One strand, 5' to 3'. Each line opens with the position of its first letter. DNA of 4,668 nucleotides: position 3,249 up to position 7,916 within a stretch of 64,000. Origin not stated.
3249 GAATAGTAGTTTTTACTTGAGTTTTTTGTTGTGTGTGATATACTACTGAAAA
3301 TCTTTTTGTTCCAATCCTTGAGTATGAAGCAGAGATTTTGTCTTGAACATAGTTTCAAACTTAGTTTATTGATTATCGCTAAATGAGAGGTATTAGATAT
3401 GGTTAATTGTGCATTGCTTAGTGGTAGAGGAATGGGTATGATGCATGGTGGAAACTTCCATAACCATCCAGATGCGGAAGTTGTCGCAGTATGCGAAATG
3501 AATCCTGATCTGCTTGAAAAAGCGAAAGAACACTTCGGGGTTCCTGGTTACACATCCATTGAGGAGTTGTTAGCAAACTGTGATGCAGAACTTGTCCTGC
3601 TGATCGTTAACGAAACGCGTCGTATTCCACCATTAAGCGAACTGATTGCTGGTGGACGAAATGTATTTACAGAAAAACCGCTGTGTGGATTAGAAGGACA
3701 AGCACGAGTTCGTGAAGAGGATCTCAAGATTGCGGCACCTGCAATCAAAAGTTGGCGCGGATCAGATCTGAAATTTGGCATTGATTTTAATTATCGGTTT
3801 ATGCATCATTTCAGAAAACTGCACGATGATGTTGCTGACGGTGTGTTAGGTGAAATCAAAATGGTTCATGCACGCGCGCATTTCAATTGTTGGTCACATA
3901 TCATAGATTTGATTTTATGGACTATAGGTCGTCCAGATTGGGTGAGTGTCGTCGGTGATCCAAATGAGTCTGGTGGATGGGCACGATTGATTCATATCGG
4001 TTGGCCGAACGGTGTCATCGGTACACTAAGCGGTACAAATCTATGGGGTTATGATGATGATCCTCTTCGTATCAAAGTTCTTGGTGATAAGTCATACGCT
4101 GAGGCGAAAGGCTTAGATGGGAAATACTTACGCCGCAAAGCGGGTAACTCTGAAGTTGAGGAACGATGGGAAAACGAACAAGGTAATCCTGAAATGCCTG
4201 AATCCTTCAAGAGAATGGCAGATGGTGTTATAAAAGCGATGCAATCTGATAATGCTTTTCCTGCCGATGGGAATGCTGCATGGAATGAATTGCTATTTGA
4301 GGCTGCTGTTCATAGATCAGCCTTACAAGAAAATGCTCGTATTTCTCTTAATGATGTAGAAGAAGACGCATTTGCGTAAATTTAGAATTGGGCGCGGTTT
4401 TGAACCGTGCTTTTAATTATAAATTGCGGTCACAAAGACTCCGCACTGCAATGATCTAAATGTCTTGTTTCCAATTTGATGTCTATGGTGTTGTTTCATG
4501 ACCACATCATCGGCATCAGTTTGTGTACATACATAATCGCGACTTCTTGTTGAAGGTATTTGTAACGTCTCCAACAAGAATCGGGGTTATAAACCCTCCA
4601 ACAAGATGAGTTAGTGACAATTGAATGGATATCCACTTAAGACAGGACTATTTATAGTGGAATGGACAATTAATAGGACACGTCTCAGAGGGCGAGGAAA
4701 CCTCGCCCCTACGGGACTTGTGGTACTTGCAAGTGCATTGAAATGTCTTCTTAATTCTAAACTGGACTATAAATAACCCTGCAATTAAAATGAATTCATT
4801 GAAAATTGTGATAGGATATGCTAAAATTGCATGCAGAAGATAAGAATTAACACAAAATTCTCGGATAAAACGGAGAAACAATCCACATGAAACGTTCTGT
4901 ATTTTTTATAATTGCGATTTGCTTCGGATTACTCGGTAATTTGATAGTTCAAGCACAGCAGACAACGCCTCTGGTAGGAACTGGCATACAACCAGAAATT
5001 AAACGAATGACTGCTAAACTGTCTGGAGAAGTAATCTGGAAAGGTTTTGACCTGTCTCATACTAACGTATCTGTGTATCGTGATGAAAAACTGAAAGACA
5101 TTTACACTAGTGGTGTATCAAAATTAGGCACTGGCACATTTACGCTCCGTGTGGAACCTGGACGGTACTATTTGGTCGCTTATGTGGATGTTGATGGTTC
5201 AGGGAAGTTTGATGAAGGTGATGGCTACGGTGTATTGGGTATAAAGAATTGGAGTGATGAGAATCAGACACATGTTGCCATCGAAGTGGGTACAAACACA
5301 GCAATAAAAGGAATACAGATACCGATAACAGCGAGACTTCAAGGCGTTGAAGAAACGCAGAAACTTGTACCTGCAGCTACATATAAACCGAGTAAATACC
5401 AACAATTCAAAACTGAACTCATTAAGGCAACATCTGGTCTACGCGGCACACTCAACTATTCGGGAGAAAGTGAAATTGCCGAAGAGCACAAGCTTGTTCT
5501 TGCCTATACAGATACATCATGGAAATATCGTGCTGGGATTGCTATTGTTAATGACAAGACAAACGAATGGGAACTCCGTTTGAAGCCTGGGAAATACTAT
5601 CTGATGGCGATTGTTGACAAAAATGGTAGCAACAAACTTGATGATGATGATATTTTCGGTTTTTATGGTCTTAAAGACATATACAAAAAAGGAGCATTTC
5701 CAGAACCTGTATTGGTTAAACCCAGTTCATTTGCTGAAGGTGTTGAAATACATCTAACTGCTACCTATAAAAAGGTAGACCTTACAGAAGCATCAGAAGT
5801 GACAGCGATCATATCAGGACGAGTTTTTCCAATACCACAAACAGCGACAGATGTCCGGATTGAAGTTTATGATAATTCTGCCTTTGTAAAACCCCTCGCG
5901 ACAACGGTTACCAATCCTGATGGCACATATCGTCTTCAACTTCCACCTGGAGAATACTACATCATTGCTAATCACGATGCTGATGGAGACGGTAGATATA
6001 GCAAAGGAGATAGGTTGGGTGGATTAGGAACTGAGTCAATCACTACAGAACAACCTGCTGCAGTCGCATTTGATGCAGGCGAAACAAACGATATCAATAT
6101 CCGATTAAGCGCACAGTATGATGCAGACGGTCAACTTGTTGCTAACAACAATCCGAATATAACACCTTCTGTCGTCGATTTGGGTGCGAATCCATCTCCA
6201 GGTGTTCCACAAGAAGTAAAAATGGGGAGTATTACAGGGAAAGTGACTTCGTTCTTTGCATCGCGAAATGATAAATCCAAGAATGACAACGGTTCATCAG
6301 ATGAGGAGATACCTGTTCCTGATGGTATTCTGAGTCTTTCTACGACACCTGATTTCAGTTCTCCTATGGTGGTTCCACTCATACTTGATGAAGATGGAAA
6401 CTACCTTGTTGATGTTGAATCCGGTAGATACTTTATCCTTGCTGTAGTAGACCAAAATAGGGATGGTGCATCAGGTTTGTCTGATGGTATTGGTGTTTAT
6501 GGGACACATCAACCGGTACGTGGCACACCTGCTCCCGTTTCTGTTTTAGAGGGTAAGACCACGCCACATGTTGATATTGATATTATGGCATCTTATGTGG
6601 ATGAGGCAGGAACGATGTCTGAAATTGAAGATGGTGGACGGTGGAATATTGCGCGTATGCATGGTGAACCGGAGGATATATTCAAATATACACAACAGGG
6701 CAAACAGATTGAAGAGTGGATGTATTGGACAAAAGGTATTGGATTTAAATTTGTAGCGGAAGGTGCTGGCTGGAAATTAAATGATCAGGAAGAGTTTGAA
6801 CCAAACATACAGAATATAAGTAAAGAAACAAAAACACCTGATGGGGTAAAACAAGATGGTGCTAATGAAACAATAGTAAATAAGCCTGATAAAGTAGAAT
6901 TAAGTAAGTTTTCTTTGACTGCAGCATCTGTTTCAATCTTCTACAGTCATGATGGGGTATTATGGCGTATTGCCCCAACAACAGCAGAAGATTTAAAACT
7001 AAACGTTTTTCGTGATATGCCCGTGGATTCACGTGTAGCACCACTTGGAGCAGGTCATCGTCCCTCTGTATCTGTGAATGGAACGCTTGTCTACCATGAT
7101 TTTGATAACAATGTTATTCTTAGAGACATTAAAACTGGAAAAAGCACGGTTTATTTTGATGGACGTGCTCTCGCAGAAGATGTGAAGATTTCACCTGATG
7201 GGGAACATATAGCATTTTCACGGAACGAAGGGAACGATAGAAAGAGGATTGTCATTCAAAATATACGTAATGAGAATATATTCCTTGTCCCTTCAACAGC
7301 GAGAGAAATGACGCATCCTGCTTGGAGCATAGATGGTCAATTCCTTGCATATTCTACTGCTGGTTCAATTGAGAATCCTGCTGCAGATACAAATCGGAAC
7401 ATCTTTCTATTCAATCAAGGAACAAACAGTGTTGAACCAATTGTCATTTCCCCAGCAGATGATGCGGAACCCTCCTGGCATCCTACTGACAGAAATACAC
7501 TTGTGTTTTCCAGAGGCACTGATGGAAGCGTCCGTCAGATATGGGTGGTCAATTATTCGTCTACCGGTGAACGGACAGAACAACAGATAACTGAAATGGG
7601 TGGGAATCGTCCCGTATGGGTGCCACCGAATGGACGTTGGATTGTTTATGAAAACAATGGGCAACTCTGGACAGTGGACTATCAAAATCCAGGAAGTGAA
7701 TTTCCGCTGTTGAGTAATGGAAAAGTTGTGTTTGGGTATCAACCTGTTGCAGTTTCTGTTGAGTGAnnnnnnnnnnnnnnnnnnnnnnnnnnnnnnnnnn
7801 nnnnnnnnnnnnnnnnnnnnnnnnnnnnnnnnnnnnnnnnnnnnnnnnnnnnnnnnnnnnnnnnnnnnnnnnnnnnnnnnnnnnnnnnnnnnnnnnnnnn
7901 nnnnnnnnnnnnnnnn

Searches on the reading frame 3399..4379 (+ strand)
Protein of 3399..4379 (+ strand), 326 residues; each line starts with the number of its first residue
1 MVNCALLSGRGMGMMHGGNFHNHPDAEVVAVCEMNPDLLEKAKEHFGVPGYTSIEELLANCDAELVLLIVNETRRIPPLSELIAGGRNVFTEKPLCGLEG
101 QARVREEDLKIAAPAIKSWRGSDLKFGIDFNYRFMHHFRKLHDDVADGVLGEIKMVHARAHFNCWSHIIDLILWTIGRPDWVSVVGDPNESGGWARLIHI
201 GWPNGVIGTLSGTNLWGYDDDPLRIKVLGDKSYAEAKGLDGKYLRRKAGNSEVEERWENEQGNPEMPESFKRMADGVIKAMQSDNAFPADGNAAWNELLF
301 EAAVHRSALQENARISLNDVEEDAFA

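Call 12: search_protein_families(library=pfam, proteins=[window:3399-4379:+])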
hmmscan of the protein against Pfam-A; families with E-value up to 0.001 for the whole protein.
window:3399-4379:+ (326 aa): 3 families
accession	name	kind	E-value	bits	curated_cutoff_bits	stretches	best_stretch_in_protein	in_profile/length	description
PF01408.29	GFO_IDH_MocA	-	9.2e-10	39.7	24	1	11-96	10-96/120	Oxidoreductase family, NAD-binding Rossmann fold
PF22725.1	GFO_IDH_MocA_C3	-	5.6e-06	26.8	27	0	162-232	47-121/124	GFO/IDH/MocA C-terminal domain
PF02894.22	GFO_IDH_MocA_C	-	0.00034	20.9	22.9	0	166-277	48-179/218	Oxidoreductase family, C-terminal alpha/beta domain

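Call 32: find_encoding_contigs(protein=window:3399-4379:+, flank=10000, max_places=4)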
Protein window:3399-4379:+ (326 aa): no gene with exactly this product is on record in the collection.

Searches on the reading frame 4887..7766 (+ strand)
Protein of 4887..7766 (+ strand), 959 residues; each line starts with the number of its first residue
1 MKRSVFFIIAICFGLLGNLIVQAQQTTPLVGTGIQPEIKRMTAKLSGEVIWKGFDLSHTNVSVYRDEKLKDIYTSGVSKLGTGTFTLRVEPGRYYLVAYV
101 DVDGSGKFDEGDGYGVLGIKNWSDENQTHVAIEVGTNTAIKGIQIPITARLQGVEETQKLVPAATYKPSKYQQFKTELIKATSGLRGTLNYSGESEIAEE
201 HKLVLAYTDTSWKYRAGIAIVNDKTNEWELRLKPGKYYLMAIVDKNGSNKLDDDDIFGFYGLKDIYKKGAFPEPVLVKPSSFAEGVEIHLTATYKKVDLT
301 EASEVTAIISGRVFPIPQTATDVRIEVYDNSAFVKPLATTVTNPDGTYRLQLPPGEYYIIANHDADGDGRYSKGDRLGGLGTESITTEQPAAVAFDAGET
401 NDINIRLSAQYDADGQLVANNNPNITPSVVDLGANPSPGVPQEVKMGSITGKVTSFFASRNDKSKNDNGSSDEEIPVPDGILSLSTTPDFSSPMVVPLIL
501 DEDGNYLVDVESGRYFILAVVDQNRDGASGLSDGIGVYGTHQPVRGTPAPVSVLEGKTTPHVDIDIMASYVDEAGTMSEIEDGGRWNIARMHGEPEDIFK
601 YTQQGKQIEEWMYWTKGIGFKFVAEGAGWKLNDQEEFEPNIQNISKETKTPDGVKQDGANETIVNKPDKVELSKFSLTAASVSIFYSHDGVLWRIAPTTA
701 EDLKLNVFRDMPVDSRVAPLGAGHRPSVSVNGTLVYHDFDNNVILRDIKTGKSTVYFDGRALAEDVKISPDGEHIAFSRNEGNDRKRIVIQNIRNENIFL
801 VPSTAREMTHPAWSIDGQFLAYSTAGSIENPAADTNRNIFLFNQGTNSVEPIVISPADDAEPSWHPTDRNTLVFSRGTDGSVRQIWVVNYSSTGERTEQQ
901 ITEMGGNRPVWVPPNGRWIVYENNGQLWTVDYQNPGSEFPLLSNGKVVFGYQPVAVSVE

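Call 12: search_protein_families(library=pfam, proteins=[window:4887-7766:+])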
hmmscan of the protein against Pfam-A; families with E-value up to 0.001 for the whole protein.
window:4887-7766:+ (959 aa): 4 families
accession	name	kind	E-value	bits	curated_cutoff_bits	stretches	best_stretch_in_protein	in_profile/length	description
PF09912.14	DUF2141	-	3.8e-09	36.9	24.4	0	345-374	43-73/112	Uncharacterized protein conserved in bacteria (DUF2141)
PF07676.18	PD40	-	4.2e-09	36.5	20.9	0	855-887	7-38/38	WD40-like Beta Propeller Repeat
PF13620.12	CarboxypepD_reg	-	3.3e-06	27.8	32.3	0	323-405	17-79/82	Carboxypeptidase regulatory-like domain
PF25174.1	Beta-prop_THOC3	-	6e-06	25.9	305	0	740-847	68-172/272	THOC3 beta-propeller domain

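Call 69: find_related_loci(query=window:4887-7766:+, collection=metagenome_contigs, flank=4000)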
Query window:4887-7766:+ (959 aa) in metagenome_contigs; peptide patterns used: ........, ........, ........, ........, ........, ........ (x = any residue, [..] = any of these).
119 stretches matched a pattern, but none encodes a relative of the query by tblastn (E <= 1e-3).
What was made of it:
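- Tried and rejected: A metagenome search with the 959-aa protein found no relative (call 69).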
